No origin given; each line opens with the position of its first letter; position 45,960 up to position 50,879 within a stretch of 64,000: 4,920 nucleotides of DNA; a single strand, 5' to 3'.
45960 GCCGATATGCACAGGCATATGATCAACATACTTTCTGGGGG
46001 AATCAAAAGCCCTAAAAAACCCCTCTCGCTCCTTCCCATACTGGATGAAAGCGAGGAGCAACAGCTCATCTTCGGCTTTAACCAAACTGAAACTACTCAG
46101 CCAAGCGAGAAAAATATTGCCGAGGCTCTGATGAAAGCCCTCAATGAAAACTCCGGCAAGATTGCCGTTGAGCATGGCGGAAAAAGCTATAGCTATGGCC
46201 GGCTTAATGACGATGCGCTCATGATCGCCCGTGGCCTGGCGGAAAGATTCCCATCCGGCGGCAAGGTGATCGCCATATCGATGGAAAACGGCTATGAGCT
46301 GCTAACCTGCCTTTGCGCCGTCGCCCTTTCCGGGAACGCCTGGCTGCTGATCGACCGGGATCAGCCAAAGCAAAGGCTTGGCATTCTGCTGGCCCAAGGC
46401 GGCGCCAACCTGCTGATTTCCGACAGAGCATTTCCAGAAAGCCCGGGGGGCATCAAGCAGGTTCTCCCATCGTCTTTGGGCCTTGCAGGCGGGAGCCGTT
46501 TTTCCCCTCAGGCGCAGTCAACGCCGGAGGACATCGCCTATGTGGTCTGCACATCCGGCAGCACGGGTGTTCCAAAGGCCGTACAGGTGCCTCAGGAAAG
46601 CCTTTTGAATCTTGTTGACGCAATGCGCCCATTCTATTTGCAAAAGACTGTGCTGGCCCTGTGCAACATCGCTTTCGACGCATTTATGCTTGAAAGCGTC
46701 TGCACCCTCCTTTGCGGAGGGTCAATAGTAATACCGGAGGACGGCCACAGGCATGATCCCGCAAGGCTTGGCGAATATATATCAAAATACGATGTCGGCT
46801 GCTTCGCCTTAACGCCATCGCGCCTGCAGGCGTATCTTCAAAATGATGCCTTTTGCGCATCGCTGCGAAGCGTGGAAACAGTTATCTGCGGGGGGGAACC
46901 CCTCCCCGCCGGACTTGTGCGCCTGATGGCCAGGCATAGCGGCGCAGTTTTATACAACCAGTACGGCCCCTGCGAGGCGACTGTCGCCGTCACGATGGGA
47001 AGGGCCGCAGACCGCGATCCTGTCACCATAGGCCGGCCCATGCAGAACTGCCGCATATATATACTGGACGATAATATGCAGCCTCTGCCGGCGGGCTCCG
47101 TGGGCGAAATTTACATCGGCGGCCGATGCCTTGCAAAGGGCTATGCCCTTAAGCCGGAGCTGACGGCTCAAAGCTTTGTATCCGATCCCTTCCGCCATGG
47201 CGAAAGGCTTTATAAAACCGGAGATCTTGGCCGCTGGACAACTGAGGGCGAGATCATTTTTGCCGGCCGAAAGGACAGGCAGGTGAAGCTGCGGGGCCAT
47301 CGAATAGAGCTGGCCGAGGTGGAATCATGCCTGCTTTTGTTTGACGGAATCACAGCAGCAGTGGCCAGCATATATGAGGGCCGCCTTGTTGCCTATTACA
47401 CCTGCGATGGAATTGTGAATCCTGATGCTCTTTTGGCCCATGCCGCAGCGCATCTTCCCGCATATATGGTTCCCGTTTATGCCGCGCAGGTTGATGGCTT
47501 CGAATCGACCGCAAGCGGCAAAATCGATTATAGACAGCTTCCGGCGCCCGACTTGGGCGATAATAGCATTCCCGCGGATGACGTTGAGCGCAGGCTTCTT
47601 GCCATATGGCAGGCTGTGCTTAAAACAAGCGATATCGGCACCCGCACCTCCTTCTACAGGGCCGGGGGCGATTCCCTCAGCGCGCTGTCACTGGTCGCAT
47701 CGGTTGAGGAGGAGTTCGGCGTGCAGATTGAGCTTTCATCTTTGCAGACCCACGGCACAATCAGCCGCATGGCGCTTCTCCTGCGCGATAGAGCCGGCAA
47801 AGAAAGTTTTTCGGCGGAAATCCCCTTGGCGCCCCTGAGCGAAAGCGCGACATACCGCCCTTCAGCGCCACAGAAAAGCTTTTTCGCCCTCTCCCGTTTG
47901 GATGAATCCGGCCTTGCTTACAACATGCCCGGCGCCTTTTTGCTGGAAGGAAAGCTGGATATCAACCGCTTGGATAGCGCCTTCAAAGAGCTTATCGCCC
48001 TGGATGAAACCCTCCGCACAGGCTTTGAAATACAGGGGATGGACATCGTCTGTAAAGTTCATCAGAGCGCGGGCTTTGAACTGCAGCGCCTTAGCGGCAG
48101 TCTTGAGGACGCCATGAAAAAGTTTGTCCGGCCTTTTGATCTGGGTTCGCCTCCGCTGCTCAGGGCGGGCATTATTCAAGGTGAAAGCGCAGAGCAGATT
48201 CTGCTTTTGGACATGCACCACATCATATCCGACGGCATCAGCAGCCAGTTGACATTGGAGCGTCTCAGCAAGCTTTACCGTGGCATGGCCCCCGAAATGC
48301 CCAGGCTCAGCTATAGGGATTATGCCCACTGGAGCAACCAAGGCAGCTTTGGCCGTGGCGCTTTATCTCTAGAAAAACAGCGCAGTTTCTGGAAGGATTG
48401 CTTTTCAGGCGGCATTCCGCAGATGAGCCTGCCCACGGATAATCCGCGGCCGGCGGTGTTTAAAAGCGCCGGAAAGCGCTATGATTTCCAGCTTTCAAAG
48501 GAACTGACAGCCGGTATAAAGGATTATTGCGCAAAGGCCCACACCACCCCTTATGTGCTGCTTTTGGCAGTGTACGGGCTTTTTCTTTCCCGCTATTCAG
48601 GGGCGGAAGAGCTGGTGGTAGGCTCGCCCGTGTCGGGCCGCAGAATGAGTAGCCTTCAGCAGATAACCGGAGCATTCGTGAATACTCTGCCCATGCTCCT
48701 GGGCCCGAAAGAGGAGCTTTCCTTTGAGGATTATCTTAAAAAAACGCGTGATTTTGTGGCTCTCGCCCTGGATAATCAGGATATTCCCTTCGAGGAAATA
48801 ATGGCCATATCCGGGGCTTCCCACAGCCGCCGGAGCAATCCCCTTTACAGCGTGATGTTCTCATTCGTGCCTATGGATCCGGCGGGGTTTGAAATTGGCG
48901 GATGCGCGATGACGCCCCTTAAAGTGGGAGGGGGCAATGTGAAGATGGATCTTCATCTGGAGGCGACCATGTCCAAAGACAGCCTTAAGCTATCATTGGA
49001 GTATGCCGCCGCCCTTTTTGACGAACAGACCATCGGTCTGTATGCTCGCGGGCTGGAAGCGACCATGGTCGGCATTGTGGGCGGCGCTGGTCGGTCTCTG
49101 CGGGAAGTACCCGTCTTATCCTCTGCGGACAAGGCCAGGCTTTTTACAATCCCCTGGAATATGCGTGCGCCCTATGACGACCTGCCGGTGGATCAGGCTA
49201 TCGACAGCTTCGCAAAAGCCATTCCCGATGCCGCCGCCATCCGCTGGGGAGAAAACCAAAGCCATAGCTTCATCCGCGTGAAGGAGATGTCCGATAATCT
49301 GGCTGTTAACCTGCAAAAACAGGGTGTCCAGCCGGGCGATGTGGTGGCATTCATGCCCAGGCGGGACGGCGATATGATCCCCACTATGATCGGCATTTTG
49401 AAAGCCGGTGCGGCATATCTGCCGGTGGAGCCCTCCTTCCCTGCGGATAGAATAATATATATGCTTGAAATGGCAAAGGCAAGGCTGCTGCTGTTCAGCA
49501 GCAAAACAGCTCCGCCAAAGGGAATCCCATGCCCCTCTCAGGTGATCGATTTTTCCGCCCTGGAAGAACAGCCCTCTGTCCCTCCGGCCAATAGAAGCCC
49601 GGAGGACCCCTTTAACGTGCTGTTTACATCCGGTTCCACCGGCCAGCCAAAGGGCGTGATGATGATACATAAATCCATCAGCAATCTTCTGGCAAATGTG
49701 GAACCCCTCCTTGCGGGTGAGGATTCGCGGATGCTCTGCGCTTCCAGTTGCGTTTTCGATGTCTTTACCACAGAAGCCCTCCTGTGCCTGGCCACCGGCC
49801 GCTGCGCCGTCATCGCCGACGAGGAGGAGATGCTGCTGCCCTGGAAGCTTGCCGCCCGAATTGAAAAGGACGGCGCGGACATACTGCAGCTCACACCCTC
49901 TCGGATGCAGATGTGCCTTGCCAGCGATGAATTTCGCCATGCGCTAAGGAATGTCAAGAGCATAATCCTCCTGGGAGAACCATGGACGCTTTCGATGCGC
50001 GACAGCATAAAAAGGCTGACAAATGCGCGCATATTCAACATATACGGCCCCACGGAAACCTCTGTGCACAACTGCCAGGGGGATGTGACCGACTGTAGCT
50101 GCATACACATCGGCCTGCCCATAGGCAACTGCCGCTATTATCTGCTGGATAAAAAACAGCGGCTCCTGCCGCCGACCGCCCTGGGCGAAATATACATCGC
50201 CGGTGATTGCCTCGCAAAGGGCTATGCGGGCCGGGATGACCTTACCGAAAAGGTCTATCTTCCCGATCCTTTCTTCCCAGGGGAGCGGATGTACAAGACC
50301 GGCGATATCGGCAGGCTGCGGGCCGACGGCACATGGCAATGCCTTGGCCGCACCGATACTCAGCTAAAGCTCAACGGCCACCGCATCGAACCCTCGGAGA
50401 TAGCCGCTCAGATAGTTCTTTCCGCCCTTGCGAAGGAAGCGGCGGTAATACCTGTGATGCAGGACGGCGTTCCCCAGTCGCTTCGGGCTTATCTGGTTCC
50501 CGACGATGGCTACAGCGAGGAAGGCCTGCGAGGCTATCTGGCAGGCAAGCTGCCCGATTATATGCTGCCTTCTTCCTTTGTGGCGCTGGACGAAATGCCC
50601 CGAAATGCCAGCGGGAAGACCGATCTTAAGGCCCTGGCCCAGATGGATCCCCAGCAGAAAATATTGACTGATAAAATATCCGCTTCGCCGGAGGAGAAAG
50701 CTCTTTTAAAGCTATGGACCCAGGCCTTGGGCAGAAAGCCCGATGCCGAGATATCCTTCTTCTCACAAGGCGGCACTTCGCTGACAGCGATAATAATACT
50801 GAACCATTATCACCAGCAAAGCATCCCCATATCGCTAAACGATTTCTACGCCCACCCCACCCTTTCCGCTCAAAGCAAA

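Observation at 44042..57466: Compact NRPS biosynthetic gene cluster: PPTase, a C-A-T-C-A-T-R synthetase, an acyl ligase and an ACP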

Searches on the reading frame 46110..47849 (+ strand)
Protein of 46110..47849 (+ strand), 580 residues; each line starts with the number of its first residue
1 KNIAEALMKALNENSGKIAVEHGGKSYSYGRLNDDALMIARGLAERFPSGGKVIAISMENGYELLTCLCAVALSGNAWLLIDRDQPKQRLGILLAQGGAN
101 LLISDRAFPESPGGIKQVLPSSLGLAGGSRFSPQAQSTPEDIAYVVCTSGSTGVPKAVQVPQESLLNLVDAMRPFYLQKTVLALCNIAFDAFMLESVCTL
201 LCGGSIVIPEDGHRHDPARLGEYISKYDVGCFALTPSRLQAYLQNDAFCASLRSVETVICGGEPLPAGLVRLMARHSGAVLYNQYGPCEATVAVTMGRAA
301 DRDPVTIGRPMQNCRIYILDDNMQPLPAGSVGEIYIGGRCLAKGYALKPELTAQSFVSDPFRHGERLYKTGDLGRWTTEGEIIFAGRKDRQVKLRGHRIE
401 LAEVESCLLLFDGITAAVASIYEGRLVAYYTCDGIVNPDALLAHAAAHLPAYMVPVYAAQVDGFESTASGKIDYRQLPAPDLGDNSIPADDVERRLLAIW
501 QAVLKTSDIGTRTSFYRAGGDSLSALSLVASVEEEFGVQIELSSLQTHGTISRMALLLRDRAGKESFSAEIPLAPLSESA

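Call 4: search_protein_families(library=pfam, proteins=[window:46110-47849:+], max_evalue=0.01)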
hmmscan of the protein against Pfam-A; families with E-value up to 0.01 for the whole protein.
window:46110-47849:+ (580 aa): 3 families
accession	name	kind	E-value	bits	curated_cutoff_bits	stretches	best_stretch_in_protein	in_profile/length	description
PF00501.34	AMP-binding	-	1.2e-62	212.3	29.9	1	11-345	5-383/384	AMP-binding enzyme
PF00550.31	PP-binding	-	9.9e-14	51.8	20.8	1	494-556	1-65/67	Phosphopantetheine attachment site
PF13193.12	AMP-binding_C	-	0.00086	20.6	24.5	1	403-471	1-76/76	AMP-binding enzyme C-terminal domain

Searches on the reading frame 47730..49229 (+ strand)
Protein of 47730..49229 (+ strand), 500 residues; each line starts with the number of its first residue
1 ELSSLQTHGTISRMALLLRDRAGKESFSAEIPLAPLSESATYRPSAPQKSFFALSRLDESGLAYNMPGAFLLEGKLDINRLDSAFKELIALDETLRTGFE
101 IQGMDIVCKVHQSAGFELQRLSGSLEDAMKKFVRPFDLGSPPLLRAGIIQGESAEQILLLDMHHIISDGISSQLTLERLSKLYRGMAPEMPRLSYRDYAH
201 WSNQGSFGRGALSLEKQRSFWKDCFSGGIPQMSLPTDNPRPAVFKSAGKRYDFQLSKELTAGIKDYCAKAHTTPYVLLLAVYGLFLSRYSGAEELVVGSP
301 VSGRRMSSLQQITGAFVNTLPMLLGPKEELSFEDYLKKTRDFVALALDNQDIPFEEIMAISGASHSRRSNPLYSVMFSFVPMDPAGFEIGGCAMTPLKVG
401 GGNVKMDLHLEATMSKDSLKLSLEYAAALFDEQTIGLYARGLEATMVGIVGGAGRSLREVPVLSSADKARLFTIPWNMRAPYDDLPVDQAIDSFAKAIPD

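Call 4: search_protein_families(library=pfam, proteins=[window:47730-49229:+], max_evalue=0.01)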
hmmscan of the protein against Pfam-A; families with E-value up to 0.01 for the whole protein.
window:47730-49229:+ (500 aa): 1 family
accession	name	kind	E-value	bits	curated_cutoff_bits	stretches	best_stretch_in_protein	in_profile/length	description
PF00668.25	Condensation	-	2.1e-84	284.3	30.6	1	41-471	4-455/456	Condensation domain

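Call 75: search_solved_structures(query=window:47820-49169:+, max_evalue=0.00001)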
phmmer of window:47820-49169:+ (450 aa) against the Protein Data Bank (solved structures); distinct sequences matched with E-value up to 0.00001: 51.
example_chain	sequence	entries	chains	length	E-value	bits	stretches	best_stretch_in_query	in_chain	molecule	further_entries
2jgp_A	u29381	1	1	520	3.7e-76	260.2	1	3-422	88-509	TYROCIDINE SYNTHETASE 3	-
6p1j_A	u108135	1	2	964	1e-60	209.3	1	17-448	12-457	Txo2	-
6oyf_A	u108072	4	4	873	8.3e-57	196.4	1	16-448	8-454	Txo1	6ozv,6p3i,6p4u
6mfy_A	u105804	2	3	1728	1.7e-51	178.9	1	2-442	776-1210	Linear gramicidin synthase subunit A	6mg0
6mfz_A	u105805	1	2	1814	1.9e-51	178.8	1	2-442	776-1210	Linear gramicidin synthase subunit A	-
9be3_A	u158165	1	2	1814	1.9e-51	178.8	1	2-442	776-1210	Linear gramicidin synthase subunit A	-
9be4_A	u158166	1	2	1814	1.9e-51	178.8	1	2-442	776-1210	Linear gramicidin synthase subunit A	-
9meh_A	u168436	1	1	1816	1.9e-51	178.8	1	2-442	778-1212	Linear gramicidin synthase subunit A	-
6mfx_A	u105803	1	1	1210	2.8e-51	178.2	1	2-437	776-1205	Linear gramicidin synthase subunit A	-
6mfw_A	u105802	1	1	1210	2.8e-51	178.2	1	2-437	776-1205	Linear gramicidin synthase subunit A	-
5u89_A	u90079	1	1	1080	2.4e-44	155.4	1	17-442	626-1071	Amino acid adenylation domain protein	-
8z0q_C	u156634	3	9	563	1.7e-39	139.4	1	1-429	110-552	Special condensation domain in NRPS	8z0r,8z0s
8xjz_C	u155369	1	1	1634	1e-35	126.9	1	12-404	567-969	Peptide synthetase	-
7kw2_A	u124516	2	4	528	8.1e-33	117.4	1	18-406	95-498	PCP-C didomain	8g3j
7kvw_A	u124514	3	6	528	9.7e-33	117.1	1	19-406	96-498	PCP-C didomain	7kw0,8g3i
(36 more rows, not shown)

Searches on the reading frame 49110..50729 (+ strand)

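Call 4: search_protein_families(library=pfam, proteins=[window:49110-50729:+], max_evalue=0.01)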
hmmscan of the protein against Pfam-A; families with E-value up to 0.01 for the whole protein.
window:49110-50729:+ (540 aa): 2 families
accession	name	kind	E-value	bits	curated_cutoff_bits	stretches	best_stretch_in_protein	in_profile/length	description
PF00501.34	AMP-binding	-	4.5e-67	227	29.9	1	35-372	5-383/384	AMP-binding enzyme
PF13193.12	AMP-binding_C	-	4.2e-08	34.4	24.5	1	434-503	5-76/76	AMP-binding enzyme C-terminal domain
